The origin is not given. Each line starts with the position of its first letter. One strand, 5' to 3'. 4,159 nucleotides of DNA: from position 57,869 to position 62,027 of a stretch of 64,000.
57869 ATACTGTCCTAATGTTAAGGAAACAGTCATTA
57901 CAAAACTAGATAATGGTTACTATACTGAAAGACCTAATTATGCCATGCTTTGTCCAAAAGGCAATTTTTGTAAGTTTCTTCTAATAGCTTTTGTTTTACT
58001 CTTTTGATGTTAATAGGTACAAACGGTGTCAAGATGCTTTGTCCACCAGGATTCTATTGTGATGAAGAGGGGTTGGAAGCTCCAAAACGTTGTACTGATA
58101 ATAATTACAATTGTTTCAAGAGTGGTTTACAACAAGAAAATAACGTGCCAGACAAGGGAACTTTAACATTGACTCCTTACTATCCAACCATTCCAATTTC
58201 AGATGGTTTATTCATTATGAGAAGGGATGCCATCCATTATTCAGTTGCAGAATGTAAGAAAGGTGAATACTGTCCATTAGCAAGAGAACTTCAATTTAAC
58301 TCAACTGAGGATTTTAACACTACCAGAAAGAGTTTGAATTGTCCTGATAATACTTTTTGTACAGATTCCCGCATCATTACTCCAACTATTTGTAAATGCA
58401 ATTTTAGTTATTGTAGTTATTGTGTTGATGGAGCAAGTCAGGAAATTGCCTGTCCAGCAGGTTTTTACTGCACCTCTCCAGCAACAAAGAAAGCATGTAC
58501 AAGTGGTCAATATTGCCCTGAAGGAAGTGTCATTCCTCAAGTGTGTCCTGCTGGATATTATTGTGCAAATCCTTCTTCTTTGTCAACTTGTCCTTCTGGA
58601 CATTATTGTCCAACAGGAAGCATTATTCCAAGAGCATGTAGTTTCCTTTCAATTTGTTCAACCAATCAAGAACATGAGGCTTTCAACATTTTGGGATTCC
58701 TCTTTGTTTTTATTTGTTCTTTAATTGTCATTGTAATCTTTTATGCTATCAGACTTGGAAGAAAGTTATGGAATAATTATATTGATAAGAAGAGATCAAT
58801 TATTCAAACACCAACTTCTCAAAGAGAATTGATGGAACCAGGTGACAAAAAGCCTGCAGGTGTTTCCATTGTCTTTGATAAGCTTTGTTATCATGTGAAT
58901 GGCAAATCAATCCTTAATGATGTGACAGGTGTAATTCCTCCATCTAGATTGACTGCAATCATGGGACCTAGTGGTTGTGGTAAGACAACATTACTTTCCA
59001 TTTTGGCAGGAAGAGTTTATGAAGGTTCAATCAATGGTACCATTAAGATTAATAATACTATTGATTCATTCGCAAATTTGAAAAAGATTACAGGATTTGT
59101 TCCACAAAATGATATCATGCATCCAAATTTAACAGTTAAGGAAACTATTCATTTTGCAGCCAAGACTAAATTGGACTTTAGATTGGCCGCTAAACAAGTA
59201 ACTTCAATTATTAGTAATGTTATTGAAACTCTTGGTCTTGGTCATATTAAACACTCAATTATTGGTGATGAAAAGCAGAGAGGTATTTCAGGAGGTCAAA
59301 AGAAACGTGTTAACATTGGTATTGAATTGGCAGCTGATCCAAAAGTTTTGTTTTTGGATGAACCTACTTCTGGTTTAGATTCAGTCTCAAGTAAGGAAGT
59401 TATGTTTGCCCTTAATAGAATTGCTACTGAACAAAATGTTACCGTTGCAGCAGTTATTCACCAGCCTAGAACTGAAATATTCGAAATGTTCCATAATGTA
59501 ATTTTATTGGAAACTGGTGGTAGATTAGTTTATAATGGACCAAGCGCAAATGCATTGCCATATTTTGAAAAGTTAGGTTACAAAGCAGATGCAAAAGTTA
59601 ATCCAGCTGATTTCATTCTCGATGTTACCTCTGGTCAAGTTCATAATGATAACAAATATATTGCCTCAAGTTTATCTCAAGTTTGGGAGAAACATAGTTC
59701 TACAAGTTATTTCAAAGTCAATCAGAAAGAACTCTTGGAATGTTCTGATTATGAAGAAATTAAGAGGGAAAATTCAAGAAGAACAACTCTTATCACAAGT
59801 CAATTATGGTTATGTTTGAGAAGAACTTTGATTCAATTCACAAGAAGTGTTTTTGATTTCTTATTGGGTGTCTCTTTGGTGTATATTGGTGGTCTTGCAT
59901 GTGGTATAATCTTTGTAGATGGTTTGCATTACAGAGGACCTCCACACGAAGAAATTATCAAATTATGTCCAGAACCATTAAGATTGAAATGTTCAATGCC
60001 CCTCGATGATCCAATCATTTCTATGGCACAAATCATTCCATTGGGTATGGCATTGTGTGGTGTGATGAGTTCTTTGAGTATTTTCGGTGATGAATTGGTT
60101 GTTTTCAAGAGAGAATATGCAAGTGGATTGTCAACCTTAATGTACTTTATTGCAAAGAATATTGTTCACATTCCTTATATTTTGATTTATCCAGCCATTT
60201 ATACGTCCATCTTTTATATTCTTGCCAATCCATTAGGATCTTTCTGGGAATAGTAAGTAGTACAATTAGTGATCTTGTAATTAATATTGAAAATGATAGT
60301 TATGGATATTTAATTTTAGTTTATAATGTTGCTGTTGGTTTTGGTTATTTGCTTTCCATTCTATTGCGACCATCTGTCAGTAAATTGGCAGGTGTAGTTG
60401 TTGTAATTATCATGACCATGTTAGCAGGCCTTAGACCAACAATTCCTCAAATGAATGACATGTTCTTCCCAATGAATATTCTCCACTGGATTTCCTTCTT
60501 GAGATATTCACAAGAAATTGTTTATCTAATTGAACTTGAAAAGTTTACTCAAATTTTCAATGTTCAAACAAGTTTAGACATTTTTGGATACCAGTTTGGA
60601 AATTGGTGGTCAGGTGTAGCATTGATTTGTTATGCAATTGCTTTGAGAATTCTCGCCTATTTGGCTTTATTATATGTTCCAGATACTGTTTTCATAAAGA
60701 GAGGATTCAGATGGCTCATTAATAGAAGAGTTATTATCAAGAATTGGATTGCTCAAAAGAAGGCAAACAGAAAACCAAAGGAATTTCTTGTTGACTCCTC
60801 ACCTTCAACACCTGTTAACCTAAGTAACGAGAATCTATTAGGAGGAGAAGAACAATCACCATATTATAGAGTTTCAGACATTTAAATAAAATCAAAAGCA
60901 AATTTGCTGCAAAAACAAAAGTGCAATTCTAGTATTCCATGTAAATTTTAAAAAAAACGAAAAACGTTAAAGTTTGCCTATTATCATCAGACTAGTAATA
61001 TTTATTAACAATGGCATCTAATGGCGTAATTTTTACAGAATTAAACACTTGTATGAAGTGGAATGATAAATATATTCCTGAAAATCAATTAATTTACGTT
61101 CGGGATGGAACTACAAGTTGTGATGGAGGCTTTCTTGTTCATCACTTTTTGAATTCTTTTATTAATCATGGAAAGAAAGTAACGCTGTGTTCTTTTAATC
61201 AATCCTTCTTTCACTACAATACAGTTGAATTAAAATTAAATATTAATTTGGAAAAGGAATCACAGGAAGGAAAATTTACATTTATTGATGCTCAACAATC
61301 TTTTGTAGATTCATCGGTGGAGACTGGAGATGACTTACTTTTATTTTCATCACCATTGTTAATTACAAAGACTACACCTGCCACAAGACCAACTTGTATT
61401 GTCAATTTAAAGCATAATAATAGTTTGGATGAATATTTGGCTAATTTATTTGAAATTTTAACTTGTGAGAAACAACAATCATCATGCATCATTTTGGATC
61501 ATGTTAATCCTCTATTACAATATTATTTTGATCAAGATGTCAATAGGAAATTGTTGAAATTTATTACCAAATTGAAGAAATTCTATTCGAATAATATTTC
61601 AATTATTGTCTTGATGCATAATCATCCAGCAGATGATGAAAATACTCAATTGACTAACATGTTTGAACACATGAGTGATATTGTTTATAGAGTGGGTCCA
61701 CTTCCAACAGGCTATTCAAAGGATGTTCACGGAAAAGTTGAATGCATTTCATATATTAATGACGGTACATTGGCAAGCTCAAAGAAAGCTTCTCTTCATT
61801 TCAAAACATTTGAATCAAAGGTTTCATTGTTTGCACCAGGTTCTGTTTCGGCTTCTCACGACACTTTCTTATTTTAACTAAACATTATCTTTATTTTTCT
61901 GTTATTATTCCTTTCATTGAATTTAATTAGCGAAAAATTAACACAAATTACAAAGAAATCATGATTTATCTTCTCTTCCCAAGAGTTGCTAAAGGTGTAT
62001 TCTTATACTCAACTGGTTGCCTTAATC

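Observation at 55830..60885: ABCG half-transporter fused to a roughly 900-aa N-terminal ectodomain with GCC2/GCC3-like cysteine repeats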

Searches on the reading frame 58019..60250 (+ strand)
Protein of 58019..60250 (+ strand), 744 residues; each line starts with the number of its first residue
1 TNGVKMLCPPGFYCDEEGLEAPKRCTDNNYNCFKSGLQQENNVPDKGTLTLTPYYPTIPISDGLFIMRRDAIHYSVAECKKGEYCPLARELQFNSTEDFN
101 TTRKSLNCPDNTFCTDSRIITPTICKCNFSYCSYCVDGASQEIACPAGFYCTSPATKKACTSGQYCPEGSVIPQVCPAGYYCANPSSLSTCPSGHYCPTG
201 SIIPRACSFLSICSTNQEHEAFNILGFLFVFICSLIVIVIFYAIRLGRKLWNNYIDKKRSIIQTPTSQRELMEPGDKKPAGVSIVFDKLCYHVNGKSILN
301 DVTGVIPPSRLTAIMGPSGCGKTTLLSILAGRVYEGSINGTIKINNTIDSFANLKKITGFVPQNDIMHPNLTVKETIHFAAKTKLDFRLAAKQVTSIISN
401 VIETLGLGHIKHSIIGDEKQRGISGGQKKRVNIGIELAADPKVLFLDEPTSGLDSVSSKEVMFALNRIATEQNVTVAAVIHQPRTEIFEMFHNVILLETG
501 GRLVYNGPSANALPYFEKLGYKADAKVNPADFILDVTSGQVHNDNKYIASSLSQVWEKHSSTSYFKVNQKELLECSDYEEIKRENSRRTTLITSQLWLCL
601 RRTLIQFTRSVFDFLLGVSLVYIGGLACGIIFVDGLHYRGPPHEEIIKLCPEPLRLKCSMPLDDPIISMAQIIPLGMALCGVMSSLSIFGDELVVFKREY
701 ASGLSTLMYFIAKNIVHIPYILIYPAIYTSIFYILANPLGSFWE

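Call 61: predict_structure(alignment_id=A4)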
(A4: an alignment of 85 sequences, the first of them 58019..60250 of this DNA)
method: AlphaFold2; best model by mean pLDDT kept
length: 744 residues; sequences in the alignment: 85
mean_pLDDT: 88.6   pTM: 0.74
mean pLDDT of the five models: 88.6, 88.4, 88.2, 85.9, 85.7
residues with pLDDT >= 90: 469; 70-90: 203; 50-70: 66; < 50: 6
segments of 3 or more residues with pLDDT < 50: 36-38
pLDDT, mean of each block of 10 residues (from residue 1): 58 75 67 53 73 78 88 87 86 84 87 80 70 60 83 84 94 93 97 95 90 92 80 86 89 87 66 59 95 97 97 98 98 96 94 94 96 97 96 95 97 94 97 98 98 97 98 97 98 97 97 97 97 97 85 93 78 81 93 97 93 90 93 85 90 96 91 92 87 94 95 93 91 88 82
secondary structure, 60 per line:
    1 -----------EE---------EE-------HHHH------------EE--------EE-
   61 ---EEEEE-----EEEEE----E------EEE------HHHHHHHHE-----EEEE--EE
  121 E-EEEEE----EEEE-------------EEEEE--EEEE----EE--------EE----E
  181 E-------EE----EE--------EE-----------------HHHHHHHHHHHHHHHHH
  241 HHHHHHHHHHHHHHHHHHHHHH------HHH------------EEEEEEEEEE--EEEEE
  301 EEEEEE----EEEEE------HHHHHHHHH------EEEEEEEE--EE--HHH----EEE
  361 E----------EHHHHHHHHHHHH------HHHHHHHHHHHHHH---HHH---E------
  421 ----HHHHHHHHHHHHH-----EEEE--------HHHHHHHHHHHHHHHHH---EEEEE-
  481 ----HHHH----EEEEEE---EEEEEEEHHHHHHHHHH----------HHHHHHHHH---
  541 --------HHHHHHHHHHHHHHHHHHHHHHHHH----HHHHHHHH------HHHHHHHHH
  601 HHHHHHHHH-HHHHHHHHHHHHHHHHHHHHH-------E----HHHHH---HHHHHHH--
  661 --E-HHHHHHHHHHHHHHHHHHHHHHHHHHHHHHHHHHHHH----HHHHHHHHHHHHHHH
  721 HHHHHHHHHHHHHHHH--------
elements in order (helices of 4 or more, strands of 3 or more residues): H32-35 E64-68 E74-78 E90-92 H99-106 E113-116 E119-121 E123-127 E132-135 E149-153 E156-159 H224-262 E284-293 E296-306 E311-315 H322-330 E337-344 E358-361 H373-384 H391-404 H425-437 E443-446 H455-471 E475-479 H485-488 E493-498 E502-508 H509-518 H529-537 H549-573 H578-585 H592-609 H611-631 H644-648 H652-658 H665-701 H706-736

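Call 63: fold_search(model_id=the predicted structure, library=pdb)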
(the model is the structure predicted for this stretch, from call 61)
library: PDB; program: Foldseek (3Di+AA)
matches with E <= 10: 1710; with E <= 0.001: 1248
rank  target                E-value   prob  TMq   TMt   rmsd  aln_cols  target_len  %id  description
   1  8bht_A                2.5e-32  1.00  0.50  0.64   4.7       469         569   30  ABCG2 turnover-1 state with tariquidar bound (released 2023-01-11)
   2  8iwn_A                1.2e-31  1.00  0.44  0.57   6.7       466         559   30  ABCG25 EQ mutant in ATP-bound state (released 2024-04-10)
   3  7ojh_A                3.6e-31  1.00  0.50  0.64   4.7       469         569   31  ABCG2 topotecan turnover-1 state (released 2021-07-21)
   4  8i3d_A                4.2e-31  1.00  0.49  0.64   6.2       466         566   30  Cryo-EM structure of abscisic acid transporter AtABCG25 (released 2023-09-13)
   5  8wam_A                7.6e-31  1.00  0.46  0.60   6.2       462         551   30  Cryo-EM structure of the ABCG25 E232Q mutant bound to ATP and Magnesium (released 2023-09-27)
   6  8p7w_A                8.0e-31  1.00  0.48  0.60   5.5       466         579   30  Structure of 5D3-Fab and nanobody(Nb8)-bound ABCG2 (released 2023-08-30)
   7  8i3a_A                1.2e-30  1.00  0.46  0.60   6.2       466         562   30  Cryo-EM structure of abscisic acid transporter AtABCG25 in outward conformation (released 2023-09-13)
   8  8wba_A                1.2e-30  1.00  0.49  0.65   6.2       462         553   30  Cryo-EM structure of the ABCG25 bound to CHS (released 2023-09-27)
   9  6ffc_A                1.2e-30  1.00  0.50  0.64   4.8       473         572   30  Structure of an inhibitor-bound ABC transporter (released 2018-04-11)
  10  8i3b_A                2.0e-30  1.00  0.46  0.61   6.2       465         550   30  Cryo-EM structure of abscisic acid transporter AtABCG25 in nanodisc (released 2023-09-13)
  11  8bi0_A                2.4e-30  1.00  0.50  0.64   4.9       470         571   31  ABCG2 turnover-2 state with tariquidar bound (released 2023-01-11)
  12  8qcm_A                2.6e-30  1.00  0.49  0.63   4.9       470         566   30  ABCG2 in complex with MZ82 and 5D3 Fab (released 2024-11-06)
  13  8i3c_A                4.6e-30  1.00  0.49  0.64   6.1       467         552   30  Cryo-EM structure of abscisic acid transporter AtABCG25 with CHS (released 2023-09-13)
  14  8i39_A                4.8e-30  1.00  0.47  0.65   6.8       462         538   30  Cryo-EM structure of abscisic acid transporter AtABCG25 with ABA (released 2023-09-13)
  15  6hbu_A                5.7e-30  1.00  0.47  0.58   5.6       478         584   29  Cryo-EM structure of the ABCG2 E211Q mutant bound to ATP and Magnesium (released 2018-11-07)
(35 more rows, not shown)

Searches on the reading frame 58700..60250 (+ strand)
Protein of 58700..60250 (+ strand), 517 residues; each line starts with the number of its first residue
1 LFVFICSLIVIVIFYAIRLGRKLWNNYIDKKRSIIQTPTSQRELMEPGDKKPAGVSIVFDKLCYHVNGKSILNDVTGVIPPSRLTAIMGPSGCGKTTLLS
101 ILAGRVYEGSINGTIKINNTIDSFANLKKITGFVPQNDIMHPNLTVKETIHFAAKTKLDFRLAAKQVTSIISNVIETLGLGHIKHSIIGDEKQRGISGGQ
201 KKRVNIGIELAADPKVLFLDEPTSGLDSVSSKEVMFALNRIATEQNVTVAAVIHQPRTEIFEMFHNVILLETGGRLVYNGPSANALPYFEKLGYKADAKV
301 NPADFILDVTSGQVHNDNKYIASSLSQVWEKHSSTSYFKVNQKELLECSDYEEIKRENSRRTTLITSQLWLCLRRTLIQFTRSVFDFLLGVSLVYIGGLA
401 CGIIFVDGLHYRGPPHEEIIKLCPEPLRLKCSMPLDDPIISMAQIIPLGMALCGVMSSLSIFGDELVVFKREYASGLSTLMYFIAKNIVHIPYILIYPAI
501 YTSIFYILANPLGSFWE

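Call 34: search_solved_structures(query=window:58700-60250:+, max_evalue=1e-10)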
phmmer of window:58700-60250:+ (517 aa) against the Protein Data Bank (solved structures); distinct sequences matched with E-value up to 1e-10: 328 (the best 60 are shown).
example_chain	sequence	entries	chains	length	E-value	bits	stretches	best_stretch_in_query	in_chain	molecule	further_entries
7p03_A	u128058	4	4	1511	5.3e-68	233.5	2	59-313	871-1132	Pleiotropic ABC efflux transporter of multiple drugs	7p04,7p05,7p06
9s2c_A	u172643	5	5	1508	2.3e-66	228.1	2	61-361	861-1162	Pleiotropic ABC efflux transporter of multiple drugs CDR1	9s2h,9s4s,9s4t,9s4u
9iuk_A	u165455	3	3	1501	1.1e-63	219.2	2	68-399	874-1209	Pleiotropic ABC efflux transporter of multiple drugs CDR1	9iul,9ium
8i38_A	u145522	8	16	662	2e-57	198.6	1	68-405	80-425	ABC transporter G family member 25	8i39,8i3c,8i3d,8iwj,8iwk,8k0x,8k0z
8wba_A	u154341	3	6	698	2.5e-57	198.3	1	68-405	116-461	ABC transporter G family member 25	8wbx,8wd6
8i3a_A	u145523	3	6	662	5.1e-57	197.3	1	68-405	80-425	ABC transporter G family member 25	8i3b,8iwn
8wam_A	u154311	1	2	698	6.4e-57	196.9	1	68-405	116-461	ABC transporter G family member 25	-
6eti_A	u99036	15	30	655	1.5e-55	192.4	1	68-313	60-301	ATP-binding cassette sub-family G member 2 | Broad substrate specificity ATP-binding cassette transporter ABCG2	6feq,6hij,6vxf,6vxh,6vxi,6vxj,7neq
5nj3_A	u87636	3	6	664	2e-55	192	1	68-313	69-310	ATP-binding cassette sub-family G member 2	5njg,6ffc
7oj8_A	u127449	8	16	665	2e-55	192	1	68-313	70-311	Broad substrate specificity ATP-binding cassette transporter ABCG2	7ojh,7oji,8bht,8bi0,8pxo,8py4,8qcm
6hbu_A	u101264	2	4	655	3.8e-55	191.1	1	68-313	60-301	ATP-binding cassette sub-family G member 2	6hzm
6hco_A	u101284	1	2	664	5.1e-55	190.7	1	68-313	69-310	ATP-binding cassette sub-family G member 2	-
7r8c_A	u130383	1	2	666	8.8e-47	163.5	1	69-324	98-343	Isoform 4 of ATP-binding cassette sub-family G member 1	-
7r8d_A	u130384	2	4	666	2.3e-46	162.1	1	69-324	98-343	Isoform 4 of ATP-binding cassette sub-family G member 1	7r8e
7oz1_A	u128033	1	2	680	2.5e-46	162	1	69-324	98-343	Isoform 4 of ATP-binding cassette sub-family G member 1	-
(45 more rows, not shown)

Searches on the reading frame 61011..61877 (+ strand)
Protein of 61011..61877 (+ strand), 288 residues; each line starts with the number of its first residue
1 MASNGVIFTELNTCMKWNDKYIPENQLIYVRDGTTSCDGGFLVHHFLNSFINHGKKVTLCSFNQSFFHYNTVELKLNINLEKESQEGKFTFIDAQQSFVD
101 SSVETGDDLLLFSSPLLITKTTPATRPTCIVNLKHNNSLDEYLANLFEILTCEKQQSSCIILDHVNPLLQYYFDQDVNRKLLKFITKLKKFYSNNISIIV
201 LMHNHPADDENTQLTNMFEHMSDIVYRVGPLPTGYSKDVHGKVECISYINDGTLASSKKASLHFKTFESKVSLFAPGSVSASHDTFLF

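Call 45: search_protein_families(library=pfam, proteins=[window:61011-61874:+], max_evalue=0.001)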
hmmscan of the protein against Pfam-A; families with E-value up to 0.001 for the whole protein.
window:61011-61874:+ (288 aa): 3 families
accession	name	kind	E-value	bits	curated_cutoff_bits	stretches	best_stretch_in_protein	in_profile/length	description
PF09807.15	ELP6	-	2.4e-34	119.3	31.6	1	8-265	1-249/252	Elongation complex protein 6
PF06745.19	ATPase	-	0.00034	20.5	26.6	0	23-196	17-159/231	KaiC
PF05625.17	PAXNEB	-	0.00037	20.1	28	1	133-241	172-285/366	PAXNEB protein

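Call 68: find_encoding_contigs(protein=window:61011-61877:+, flank=3000, max_places=3)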
Protein window:61011-61877:+ (288 aa): 2 contigs read that carry it; 2 places shown.
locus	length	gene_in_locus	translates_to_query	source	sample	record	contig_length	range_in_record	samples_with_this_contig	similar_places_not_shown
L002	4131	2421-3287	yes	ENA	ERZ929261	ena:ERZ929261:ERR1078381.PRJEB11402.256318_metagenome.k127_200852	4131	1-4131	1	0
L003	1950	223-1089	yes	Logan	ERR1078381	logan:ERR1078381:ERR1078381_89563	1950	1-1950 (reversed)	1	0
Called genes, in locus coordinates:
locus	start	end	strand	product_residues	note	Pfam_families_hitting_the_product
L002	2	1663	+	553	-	?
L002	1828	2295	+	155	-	-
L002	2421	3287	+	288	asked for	PF09807:ELP6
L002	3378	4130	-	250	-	?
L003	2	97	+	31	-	?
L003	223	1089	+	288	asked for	PF09807:ELP6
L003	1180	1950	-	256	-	?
